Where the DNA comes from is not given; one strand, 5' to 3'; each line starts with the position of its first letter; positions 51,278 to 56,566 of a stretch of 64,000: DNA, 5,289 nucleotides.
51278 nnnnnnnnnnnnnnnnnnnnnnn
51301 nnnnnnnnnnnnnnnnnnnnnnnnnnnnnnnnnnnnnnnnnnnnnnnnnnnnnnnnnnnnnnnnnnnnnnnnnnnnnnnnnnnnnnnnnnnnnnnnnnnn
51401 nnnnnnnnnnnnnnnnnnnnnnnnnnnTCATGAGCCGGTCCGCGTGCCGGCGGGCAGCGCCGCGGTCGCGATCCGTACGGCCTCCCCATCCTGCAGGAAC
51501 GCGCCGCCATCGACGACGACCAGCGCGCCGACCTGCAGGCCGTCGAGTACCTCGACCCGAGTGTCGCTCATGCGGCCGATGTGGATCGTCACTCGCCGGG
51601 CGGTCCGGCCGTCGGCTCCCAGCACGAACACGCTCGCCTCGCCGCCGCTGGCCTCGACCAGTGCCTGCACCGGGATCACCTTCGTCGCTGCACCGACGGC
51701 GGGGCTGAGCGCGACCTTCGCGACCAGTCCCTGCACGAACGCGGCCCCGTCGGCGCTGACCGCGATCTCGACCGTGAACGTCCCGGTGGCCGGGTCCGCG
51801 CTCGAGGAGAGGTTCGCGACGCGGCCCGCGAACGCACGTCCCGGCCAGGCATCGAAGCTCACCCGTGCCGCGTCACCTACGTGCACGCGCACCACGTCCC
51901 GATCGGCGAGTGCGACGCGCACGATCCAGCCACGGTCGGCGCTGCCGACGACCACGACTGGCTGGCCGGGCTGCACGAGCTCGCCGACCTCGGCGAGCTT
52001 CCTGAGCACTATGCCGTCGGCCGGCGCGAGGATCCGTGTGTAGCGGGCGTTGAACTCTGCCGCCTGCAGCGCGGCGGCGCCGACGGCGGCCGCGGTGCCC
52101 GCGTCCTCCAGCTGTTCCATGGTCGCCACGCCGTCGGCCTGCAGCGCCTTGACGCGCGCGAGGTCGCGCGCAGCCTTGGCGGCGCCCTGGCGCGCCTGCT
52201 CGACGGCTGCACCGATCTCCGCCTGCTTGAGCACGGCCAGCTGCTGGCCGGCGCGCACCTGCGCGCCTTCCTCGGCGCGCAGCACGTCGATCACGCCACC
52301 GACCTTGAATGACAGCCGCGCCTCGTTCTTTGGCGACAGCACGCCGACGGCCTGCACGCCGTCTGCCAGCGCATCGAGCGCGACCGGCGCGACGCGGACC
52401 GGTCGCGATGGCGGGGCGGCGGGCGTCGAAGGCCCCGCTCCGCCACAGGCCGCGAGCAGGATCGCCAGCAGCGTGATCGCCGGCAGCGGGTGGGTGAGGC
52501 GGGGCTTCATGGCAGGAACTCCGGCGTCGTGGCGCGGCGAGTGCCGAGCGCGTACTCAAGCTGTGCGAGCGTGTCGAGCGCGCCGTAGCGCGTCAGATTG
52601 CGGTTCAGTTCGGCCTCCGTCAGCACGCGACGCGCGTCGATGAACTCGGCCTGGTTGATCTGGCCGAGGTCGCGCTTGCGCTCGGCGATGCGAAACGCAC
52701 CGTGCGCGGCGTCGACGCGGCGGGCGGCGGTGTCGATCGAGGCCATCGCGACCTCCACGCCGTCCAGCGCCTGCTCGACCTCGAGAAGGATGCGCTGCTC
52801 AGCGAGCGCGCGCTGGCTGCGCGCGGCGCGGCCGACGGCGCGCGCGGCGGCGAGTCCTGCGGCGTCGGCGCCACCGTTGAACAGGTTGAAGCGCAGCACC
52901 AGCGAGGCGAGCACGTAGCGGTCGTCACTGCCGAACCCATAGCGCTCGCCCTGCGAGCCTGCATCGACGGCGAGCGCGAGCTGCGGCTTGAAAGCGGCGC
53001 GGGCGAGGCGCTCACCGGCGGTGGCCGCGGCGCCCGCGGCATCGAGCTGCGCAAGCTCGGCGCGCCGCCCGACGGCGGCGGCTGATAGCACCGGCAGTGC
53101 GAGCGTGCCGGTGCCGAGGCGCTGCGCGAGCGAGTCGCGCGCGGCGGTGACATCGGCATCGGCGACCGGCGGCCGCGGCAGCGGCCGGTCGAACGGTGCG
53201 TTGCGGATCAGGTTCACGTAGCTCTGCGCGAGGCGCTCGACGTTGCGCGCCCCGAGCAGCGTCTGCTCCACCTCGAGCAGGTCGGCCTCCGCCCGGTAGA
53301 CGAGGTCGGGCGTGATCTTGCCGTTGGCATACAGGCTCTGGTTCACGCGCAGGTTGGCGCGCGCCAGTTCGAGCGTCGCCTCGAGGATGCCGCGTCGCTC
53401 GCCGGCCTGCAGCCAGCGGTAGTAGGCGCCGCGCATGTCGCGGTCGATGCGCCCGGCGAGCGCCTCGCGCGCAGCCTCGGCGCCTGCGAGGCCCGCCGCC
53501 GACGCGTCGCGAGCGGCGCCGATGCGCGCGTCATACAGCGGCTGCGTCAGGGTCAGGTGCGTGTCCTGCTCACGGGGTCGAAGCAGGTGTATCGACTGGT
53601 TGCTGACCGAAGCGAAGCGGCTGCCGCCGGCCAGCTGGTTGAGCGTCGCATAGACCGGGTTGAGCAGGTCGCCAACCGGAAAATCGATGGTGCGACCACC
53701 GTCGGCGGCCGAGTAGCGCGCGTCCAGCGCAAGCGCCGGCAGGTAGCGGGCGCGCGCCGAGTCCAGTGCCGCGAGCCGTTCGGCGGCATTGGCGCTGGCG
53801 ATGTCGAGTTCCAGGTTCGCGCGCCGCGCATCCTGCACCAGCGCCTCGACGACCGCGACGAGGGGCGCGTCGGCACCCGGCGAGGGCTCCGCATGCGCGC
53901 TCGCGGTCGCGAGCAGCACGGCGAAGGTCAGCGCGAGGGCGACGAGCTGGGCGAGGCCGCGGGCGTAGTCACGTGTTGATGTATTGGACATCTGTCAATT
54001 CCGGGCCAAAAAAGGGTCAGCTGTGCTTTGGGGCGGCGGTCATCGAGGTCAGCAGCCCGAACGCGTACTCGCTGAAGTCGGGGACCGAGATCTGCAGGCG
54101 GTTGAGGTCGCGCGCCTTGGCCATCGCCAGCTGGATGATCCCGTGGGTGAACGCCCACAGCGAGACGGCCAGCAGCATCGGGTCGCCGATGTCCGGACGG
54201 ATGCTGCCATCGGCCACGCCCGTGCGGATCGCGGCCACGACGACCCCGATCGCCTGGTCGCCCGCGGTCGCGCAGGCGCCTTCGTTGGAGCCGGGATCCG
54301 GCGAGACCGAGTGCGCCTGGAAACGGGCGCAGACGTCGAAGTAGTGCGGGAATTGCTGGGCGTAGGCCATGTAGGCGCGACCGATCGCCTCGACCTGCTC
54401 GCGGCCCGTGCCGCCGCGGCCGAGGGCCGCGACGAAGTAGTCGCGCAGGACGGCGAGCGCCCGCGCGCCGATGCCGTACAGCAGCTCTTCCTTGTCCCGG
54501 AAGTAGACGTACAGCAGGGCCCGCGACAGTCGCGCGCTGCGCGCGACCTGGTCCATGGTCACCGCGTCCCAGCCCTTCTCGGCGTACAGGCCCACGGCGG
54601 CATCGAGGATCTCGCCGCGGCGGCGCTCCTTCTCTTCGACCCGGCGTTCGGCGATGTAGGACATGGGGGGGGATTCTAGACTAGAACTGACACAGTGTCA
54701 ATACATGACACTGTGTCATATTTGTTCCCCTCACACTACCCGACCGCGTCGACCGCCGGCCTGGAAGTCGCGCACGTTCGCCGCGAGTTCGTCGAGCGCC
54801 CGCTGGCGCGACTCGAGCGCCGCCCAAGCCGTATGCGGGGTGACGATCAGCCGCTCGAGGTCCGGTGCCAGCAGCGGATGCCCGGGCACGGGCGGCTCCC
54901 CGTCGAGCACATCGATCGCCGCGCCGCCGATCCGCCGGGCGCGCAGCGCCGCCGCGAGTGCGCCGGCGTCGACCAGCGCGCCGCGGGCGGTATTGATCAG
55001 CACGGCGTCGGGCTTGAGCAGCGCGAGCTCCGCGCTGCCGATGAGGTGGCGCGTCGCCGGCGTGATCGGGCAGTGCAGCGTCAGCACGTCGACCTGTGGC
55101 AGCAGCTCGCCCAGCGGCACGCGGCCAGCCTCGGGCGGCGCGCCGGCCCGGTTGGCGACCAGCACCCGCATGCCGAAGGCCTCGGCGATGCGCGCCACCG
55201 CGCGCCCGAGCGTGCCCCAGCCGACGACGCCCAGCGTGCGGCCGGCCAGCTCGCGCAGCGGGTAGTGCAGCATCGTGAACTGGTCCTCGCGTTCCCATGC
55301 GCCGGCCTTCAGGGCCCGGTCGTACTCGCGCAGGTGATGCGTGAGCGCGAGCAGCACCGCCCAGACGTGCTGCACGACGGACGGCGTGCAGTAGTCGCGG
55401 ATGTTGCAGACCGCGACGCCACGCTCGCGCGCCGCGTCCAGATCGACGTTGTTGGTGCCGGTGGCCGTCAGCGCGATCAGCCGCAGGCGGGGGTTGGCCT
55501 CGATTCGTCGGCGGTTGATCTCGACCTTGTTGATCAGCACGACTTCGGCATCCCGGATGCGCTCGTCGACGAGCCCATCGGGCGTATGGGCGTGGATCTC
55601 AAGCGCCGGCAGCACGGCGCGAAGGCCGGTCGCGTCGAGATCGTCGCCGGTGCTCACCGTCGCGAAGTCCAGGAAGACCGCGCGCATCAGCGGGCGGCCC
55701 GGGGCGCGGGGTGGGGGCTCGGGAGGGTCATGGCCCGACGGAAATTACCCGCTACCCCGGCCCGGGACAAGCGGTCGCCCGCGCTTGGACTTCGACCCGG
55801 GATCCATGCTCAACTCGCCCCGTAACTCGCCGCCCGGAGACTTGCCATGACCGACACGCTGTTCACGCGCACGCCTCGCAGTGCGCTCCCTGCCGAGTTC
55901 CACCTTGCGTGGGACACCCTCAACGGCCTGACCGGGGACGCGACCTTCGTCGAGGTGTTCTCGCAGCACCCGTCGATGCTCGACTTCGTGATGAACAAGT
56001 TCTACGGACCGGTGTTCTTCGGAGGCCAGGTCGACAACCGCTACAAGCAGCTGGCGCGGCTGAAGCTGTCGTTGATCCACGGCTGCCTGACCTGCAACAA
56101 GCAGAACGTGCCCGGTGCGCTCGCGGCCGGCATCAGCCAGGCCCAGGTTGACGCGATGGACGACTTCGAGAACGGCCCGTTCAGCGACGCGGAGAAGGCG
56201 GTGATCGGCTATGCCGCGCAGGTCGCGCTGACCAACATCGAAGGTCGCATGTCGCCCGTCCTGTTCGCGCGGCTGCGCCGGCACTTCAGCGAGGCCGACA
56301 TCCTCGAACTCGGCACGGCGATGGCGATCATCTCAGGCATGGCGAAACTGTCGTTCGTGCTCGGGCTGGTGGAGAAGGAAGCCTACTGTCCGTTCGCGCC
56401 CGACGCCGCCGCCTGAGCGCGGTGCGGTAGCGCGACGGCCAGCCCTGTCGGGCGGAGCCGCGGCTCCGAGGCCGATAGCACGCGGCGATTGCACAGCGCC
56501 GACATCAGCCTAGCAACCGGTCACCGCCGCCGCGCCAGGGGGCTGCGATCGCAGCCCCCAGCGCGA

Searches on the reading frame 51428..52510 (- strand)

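Call 44: search_protein_families(library=pfam, proteins=[window:51428-52510:-], max_evalue=0.0001)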
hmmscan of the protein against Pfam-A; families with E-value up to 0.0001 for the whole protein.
window:51428-52510:- (360 aa): 2 families
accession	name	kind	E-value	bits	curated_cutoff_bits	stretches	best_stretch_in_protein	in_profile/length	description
PF16576.10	HlyD_D23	-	1.5e-21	77.1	30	1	52-258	6-208/214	Barrel-sandwich domain of CusB or HlyD membrane-fusion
PF13437.12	HlyD_3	-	2.4e-16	60.8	22.2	1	160-254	2-96/106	HlyD family secretion protein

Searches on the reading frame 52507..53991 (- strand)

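Call 44: search_protein_families(library=pfam, proteins=[window:52507-53991:-], max_evalue=0.0001)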
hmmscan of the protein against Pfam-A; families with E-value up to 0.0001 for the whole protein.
window:52507-53991:- (494 aa): 1 family
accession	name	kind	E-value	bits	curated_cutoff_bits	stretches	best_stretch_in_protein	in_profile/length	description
PF02321.23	OEP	-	9.1e-42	143.4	22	2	306-483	8-187/187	Outer membrane efflux protein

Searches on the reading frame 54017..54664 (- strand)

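Call 44: search_protein_families(library=pfam, proteins=[window:54017-54664:-], max_evalue=0.0001)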
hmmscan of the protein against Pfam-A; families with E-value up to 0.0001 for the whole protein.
window:54017-54664:- (215 aa): 2 families
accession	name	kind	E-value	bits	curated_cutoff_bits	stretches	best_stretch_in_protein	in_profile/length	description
PF00440.29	TetR_N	-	8e-16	58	24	1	19-62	1-44/47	Bacterial regulatory proteins, tetR family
PF13305.11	TetR_C_33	-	2.4e-10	41.4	26.8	1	92-184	2-85/103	Tetracyclin repressor-like, C-terminal domain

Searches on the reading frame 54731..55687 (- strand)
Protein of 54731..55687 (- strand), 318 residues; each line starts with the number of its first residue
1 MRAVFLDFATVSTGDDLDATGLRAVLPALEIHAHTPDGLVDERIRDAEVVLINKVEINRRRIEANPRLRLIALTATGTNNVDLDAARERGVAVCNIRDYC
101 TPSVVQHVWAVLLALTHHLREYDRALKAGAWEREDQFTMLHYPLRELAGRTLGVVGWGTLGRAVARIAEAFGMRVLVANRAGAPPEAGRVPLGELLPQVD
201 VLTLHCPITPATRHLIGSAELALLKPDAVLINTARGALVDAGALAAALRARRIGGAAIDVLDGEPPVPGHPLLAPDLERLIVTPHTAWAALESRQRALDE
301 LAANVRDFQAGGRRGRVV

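Call 44: search_protein_families(library=pfam, proteins=[window:54731-55687:-], max_evalue=0.0001)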
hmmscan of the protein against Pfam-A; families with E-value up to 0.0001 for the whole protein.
window:54731-55687:- (318 aa): 2 families
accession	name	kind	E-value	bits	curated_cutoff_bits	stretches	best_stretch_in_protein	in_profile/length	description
PF02826.25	2-Hacid_dh_C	-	5.7e-53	179.4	25.1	1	110-287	2-178/178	D-isomer specific 2-hydroxyacid dehydrogenase, NAD binding domain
PF00389.36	2-Hacid_dh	-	5.5e-21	75.1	24.6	1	32-316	25-131/134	D-isomer specific 2-hydroxyacid dehydrogenase, catalytic domain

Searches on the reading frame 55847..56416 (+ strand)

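Call 44: search_protein_families(library=pfam, proteins=[window:55847-56416:+], max_evalue=0.0001)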
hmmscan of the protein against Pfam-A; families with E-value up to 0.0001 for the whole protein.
window:55847-56416:+ (189 aa): 1 family
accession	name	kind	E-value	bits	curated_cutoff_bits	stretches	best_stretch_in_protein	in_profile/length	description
PF02627.25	CMD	-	7.4e-08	32.7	23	1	49-103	7-61/84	Carboxymuconolactone decarboxylase family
